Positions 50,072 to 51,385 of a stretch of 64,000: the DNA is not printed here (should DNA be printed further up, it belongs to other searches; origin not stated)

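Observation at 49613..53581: A second RNA-end-processing locus: an RNase Z-like MBL hydrolase converges on a hypothetical / DksA-like / rtcA / DUF504 operon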

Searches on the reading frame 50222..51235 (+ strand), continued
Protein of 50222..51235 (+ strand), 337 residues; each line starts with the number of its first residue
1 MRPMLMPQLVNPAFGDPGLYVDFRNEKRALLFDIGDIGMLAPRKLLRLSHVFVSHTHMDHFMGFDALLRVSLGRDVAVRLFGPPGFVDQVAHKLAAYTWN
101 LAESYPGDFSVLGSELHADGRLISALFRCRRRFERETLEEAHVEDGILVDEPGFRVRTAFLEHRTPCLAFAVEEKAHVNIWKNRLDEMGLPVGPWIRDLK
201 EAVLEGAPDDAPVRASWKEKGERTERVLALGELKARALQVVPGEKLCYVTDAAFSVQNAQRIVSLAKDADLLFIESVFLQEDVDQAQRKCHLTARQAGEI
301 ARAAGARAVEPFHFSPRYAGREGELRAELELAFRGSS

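Call 87: search_dna_similar(query=window:50222-51235:+, collection=plasmids, mode=protein, max_evalue=1e-20, max_rows=25)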
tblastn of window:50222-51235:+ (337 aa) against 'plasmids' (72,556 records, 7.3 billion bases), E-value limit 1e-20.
Records with a match: 13; places in all: 13; records where one place covers at least 80% of the query: 10.
Best place of each record, by identity: <60% 13.
By first word of the organism name: Rhizobium 2; Methylocella 2; Paraburkholderia 2; Eleftheria 1; Limimaricola 1; Sinorhizobium 1; Bernardetia 1; Aureibacter 1; Fulvitalea 1; Sphingobium 1.
By predicted mobility (MOB-suite, as given by PLSDB): non-mobilizable 9; conjugative 4.
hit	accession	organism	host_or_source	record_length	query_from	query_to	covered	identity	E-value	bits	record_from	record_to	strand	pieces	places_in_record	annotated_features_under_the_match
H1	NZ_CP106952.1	Eleftheria terrae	soil sample,soil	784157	4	318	93%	48.6%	9e-77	263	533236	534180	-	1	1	ribonuclease Z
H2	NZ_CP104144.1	Rhizobium sullae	Sulla coronaria,cell culture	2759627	4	318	93%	48.3%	2e-72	251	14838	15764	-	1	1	record has no annotation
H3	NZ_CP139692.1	Limimaricola variabilis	Bacterial Culture,hydrothermal vent ...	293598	1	318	94%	47.2%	3e-66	233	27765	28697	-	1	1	GXWXG domain-containing protein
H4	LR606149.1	Rhizobium sp. Q54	paddy soil contaminated with arsenic ...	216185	4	318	93%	47.2%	4e-70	244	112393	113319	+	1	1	ribonuclease Z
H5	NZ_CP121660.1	Sinorhizobium terangae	Desmanthus virgatus,cell culture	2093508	4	318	93%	46.2%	2e-70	244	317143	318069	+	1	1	none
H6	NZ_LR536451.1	Methylocella tundrae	-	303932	1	318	94%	45.3%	1e-73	254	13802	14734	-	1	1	MBL fold metallo-hydrolase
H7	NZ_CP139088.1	Methylocella tundrae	Single cell,tundra wetland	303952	1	318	94%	45.3%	1e-73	254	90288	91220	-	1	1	MBL fold metallo-hydrolase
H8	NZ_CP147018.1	Bernardetia sp. Wsw4-3y2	Red alga,Red algae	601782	4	318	93%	31.1%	1e-28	124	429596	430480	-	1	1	MBL fold metallo-hydrolase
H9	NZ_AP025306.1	Aureibacter tunicatorum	-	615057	16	318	90%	26.9%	1e-23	108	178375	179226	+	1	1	peptidase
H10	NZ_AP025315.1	Fulvitalea axinellae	-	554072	4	278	82%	28.7%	8e-23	106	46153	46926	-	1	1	peptidase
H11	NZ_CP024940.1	Paraburkholderia hospita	soil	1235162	1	105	31%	52.3%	1e-24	112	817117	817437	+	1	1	record has no annotation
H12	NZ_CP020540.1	Sphingobium herbicidovorans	cell culture,soil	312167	10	130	36%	44.4%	5e-24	110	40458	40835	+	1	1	hypothetical protein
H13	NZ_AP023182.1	Paraburkholderia sp. PGU19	Physopelta gutta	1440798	7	93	26%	59.8%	1e-23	109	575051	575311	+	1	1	record has no annotation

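Call 89: get_annotated_region(hit=H1, flank=7000)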
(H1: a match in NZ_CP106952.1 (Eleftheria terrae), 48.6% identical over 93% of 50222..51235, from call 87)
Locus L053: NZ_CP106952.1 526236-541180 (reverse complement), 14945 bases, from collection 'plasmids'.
description: Eleftheria terrae strain P9846-PB plasmid unnamed1
organism: Eleftheria terrae (NCBI taxid 1597781)
taxonomy: Bacteria; Pseudomonadota; Betaproteobacteria; Burkholderiales; ; Eleftheria; Eleftheria terrae
host: -; source: soil sample,soil; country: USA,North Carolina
typing (MOB-suite, as given by PLSDB): non-mobilizable
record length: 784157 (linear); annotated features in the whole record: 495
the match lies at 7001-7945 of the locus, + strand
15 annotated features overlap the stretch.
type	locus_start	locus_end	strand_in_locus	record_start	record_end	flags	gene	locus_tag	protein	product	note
CDS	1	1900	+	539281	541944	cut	-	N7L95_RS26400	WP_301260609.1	PAS domain S-box protein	-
CDS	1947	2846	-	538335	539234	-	xerD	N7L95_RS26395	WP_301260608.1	site-specific tyrosine recombinase XerD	GO:0006310 - DNA recombination [Evidence IEA]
CDS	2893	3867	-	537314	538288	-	-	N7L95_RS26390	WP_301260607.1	tripartite tricarboxylate transporter substrate binding protein BugE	-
CDS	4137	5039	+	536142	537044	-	-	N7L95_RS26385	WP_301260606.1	AEC family transporter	GO:0055085 - transmembrane transport [Evidence IEA]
CDS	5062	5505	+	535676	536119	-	-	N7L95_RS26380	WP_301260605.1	GNAT family N-acetyltransferase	-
CDS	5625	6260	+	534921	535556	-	-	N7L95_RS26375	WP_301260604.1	DUF2239 family protein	-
CDS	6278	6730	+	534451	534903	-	-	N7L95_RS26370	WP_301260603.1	DUF1330 domain-containing protein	-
CDS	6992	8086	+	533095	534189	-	-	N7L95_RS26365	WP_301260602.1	ribonuclease Z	-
CDS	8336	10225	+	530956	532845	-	-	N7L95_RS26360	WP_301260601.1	PEP-CTERM sorting domain-containing protein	-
CDS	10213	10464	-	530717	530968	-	-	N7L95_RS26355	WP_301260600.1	DUF3297 family protein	-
CDS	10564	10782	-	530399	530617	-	-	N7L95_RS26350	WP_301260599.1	helix-turn-helix transcriptional regulator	-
CDS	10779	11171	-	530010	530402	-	-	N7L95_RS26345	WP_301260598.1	hypothetical protein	-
CDS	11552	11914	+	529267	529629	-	-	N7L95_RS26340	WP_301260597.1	response regulator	GO:0000160 - phosphorelay signal transduction system [Evidence IEA]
CDS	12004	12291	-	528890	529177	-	-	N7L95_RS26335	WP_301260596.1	hypothetical protein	-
CDS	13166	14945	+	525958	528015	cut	-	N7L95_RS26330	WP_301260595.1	TonB-dependent siderophore receptor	GO:0015891 - siderophore transport [Evidence IEA]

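Call 90: get_annotated_region(hit=H6, flank=7000)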
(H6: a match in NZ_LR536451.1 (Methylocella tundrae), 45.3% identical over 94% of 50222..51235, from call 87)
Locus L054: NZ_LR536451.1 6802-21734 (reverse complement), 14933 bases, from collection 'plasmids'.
description: Methylocella tundrae isolate MTUNDRAET4 annotated genome plasmid 2
organism: Methylocella tundrae (NCBI taxid 227605)
taxonomy: Bacteria; Pseudomonadota; Alphaproteobacteria; Hyphomicrobiales; Beijerinckiaceae; Methylocella; Methylocella tundrae
host: -; source: -; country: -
typing (MOB-suite, as given by PLSDB): non-mobilizable
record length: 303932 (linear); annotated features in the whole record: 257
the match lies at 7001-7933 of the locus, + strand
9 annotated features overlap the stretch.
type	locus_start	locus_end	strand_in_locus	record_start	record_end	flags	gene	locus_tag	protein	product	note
CDS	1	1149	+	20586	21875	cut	-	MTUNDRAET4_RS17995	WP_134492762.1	efflux RND transporter periplasmic adaptor subunit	GO:0006810 - transport [Evidence IEA]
CDS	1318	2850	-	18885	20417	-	-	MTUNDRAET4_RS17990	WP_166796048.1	efflux transporter outer membrane subunit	GO:0006810 - transport [Evidence IEA]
CDS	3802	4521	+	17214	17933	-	-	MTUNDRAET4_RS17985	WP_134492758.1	response regulator transcription factor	GO:0000160 - phosphorelay signal transduction system [Evidence IEA]; GO:0006355 - regulation of DNA-templated ...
CDS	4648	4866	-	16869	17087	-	-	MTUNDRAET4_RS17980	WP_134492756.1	hypothetical protein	-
CDS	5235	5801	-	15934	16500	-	-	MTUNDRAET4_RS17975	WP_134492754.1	DUF308 domain-containing protein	-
CDS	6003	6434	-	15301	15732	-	-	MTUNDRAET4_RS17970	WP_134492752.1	hypothetical protein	-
CDS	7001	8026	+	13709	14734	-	-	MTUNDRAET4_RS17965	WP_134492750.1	MBL fold metallo-hydrolase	-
CDS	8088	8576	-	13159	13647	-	-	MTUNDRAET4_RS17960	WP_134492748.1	hypothetical protein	-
CDS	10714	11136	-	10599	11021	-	mce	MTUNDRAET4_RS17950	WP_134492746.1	methylmalonyl-CoA epimerase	-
